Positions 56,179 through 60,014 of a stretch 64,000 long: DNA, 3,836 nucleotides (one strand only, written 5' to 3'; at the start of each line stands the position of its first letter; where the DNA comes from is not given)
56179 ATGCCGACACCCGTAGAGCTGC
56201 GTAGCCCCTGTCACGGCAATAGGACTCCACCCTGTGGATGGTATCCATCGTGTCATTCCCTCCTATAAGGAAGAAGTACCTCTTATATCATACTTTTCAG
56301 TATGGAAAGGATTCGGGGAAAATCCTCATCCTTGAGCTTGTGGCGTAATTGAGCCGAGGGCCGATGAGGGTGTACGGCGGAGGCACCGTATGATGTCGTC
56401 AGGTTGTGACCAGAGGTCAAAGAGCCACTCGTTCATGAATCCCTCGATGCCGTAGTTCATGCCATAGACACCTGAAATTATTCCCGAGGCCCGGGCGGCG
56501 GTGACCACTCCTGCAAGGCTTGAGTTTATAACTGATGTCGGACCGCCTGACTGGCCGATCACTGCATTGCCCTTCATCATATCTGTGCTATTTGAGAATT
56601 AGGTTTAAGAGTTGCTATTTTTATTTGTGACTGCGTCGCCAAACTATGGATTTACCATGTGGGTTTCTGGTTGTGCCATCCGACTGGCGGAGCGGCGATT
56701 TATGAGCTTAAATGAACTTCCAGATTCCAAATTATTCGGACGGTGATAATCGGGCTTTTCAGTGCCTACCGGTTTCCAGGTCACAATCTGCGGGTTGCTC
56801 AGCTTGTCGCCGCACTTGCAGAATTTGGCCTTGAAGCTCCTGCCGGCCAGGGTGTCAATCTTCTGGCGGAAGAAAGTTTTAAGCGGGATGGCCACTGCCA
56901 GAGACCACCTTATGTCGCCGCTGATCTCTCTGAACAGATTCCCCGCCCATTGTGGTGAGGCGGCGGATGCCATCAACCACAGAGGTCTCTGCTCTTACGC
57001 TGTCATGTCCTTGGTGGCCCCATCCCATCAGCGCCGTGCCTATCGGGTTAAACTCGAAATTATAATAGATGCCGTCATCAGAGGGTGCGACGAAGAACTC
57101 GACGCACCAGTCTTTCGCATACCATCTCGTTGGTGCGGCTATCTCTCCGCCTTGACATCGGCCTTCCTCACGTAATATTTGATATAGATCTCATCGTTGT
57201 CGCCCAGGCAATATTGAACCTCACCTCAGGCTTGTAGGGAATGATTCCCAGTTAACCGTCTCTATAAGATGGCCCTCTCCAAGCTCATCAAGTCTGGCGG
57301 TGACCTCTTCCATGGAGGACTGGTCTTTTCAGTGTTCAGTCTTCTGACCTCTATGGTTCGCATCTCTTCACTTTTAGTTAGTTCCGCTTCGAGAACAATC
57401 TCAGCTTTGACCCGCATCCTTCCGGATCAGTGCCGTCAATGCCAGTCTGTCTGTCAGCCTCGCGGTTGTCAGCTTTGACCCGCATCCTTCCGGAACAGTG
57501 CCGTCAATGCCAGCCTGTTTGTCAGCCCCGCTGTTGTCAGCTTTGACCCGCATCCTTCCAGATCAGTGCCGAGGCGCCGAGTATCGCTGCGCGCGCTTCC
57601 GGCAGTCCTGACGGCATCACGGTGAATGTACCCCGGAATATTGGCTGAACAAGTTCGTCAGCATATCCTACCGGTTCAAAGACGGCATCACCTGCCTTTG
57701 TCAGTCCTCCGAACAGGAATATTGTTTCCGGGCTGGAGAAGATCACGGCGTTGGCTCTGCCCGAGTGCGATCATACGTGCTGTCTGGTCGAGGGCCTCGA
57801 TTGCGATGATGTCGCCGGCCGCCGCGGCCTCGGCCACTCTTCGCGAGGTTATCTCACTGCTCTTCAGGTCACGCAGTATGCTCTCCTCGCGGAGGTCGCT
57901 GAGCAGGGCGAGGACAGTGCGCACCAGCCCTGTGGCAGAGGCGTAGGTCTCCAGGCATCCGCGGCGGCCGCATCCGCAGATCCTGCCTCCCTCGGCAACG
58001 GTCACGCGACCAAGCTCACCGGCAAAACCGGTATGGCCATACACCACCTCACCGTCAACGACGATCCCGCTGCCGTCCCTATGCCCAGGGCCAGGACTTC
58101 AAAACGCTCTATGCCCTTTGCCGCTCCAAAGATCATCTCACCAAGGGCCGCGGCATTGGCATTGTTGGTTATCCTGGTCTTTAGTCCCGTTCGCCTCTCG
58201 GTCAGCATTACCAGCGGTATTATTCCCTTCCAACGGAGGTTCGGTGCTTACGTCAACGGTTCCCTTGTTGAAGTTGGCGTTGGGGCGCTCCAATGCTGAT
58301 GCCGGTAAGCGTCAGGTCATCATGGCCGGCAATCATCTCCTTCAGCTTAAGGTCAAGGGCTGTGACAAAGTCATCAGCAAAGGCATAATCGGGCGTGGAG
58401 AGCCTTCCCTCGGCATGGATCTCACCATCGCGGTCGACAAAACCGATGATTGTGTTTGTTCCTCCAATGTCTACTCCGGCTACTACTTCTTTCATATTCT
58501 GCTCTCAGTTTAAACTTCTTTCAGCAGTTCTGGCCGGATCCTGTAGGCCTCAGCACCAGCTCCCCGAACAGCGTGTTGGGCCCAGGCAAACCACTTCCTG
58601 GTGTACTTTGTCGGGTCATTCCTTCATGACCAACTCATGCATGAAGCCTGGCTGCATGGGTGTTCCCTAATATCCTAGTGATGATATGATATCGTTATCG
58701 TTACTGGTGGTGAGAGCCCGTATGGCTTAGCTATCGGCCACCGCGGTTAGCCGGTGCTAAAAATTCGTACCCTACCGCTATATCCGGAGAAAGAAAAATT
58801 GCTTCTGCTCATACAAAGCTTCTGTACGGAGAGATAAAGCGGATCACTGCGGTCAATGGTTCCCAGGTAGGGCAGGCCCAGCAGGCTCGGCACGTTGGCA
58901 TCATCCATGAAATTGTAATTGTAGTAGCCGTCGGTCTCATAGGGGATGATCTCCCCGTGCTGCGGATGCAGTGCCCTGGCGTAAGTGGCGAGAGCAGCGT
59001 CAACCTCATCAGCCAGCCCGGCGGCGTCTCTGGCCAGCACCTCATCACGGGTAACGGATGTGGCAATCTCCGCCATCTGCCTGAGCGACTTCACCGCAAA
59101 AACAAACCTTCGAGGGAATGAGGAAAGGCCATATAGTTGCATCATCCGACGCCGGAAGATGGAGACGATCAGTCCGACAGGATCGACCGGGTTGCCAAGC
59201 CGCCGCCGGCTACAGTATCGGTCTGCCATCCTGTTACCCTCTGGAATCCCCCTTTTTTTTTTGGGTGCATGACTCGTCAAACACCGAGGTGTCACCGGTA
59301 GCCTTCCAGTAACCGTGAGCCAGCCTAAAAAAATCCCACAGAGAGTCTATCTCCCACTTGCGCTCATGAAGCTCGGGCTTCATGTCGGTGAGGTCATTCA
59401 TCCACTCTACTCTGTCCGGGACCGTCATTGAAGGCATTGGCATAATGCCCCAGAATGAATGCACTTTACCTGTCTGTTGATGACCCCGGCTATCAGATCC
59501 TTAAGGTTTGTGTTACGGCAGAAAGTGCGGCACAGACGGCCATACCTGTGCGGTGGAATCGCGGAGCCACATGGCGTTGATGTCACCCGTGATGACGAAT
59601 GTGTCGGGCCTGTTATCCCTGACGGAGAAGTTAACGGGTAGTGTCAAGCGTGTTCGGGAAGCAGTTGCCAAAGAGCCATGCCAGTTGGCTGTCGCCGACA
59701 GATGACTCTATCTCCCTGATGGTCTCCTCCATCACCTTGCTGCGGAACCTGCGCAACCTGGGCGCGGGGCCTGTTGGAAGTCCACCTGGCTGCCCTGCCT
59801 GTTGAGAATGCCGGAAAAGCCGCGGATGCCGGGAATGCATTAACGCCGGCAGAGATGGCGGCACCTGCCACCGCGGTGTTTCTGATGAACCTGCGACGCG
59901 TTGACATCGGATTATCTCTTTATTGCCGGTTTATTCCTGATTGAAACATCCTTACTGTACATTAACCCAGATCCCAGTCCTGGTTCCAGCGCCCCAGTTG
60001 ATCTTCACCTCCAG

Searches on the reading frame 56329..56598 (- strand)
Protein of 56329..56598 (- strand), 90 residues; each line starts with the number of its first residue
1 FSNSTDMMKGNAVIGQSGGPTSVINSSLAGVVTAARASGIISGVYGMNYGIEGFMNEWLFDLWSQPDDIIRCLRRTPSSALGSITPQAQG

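Call 42: search_protein_families(library=pfam, proteins=[window:56329-56598:-], max_evalue=0.01)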
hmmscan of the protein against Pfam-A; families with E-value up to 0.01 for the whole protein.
window:56329-56598:- (90 aa): 1 family
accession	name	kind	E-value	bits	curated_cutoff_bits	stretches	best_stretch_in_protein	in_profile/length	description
PF00365.25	PFK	-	5.1e-08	33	30.9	1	13-83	3-68/277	Phosphofructokinase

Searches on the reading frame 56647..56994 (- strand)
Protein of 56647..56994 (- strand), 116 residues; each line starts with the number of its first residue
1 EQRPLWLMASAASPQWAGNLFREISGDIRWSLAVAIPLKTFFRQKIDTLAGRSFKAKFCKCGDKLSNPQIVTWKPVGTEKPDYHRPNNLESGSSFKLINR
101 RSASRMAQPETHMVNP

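Call 42: search_protein_families(library=pfam, proteins=[window:56647-56994:-], max_evalue=0.01)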
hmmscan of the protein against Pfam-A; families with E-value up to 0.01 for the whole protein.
window:56647-56994:- (116 aa): 1 family
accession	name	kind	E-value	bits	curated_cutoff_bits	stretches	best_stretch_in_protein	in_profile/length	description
PF16011.10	CBM9_2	-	1.3e-18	67.9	25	1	21-87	126-192/199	Carbohydrate-binding family 9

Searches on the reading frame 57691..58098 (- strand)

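Call 42: search_protein_families(library=pfam, proteins=[window:57691-58098:-], max_evalue=0.01)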
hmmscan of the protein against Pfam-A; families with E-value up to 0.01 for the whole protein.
window:57691-58098:- (136 aa): 1 family
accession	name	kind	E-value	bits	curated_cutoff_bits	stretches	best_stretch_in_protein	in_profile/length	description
PF00480.26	ROK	-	2.4e-20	73.7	22.9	1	9-117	135-229/294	ROK family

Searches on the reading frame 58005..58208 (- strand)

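Call 42: search_protein_families(library=pfam, proteins=[window:58005-58208:-], max_evalue=0.01)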
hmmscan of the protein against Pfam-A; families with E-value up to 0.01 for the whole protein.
window:58005-58208:- (68 aa): 1 family
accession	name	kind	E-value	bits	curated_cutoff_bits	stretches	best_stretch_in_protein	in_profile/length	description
PF00480.26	ROK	-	2.1e-05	24.6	22.9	1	4-48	93-137/294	ROK family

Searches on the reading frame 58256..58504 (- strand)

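Call 42: search_protein_families(library=pfam, proteins=[window:58256-58504:-], max_evalue=0.01)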
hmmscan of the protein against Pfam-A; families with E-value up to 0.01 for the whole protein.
window:58256-58504:- (83 aa): 1 family
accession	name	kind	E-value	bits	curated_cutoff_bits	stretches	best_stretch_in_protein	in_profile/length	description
PF00480.26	ROK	-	0.00063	19.8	22.9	1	9-74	2-65/294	ROK family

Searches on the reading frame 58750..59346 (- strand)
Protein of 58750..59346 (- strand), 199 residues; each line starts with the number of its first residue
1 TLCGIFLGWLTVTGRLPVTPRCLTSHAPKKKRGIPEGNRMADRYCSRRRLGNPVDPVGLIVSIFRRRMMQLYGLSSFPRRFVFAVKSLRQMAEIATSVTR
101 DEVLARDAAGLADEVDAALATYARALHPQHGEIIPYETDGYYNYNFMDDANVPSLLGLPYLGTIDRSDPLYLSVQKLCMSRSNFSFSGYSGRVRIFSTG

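Call 42: search_protein_families(library=pfam, proteins=[window:58750-59346:-], max_evalue=0.01)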
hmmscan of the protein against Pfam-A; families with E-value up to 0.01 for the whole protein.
window:58750-59346:- (199 aa): 1 family
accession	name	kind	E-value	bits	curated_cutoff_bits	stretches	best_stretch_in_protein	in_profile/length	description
PF06824.17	Glyco_hydro_125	-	2.1e-30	106.4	23.4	1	46-186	194-331/414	Metal-independent alpha-mannosidase (GH125)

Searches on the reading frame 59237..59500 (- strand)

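Call 42: search_protein_families(library=pfam, proteins=[window:59237-59500:-], max_evalue=0.01)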
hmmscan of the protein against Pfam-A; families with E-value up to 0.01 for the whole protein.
window:59237-59500:- (88 aa): 1 family
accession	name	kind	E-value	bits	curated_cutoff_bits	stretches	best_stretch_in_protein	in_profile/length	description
PF06824.17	Glyco_hydro_125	-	7.8e-10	38.6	23.4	1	30-79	97-150/414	Metal-independent alpha-mannosidase (GH125)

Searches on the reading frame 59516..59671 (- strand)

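Call 42: search_protein_families(library=pfam, proteins=[window:59516-59671:-], max_evalue=0.01)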
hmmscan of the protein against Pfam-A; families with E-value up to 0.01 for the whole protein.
window:59516-59671:- (52 aa): 1 family
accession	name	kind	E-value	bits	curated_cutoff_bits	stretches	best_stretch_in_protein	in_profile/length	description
PF06824.17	Glyco_hydro_125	-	3.7e-12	46.3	23.4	1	10-47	15-52/414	Metal-independent alpha-mannosidase (GH125)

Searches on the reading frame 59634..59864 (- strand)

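Call 42: search_protein_families(library=pfam, proteins=[window:59634-59864:-], max_evalue=0.01)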
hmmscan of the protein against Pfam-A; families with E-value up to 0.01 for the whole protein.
window:59634-59864:- (77 aa): 1 family
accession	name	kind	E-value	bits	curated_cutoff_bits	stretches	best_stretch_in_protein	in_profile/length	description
PF06824.17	Glyco_hydro_125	-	0.0054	16.1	23.4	1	58-76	1-19/414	Metal-independent alpha-mannosidase (GH125)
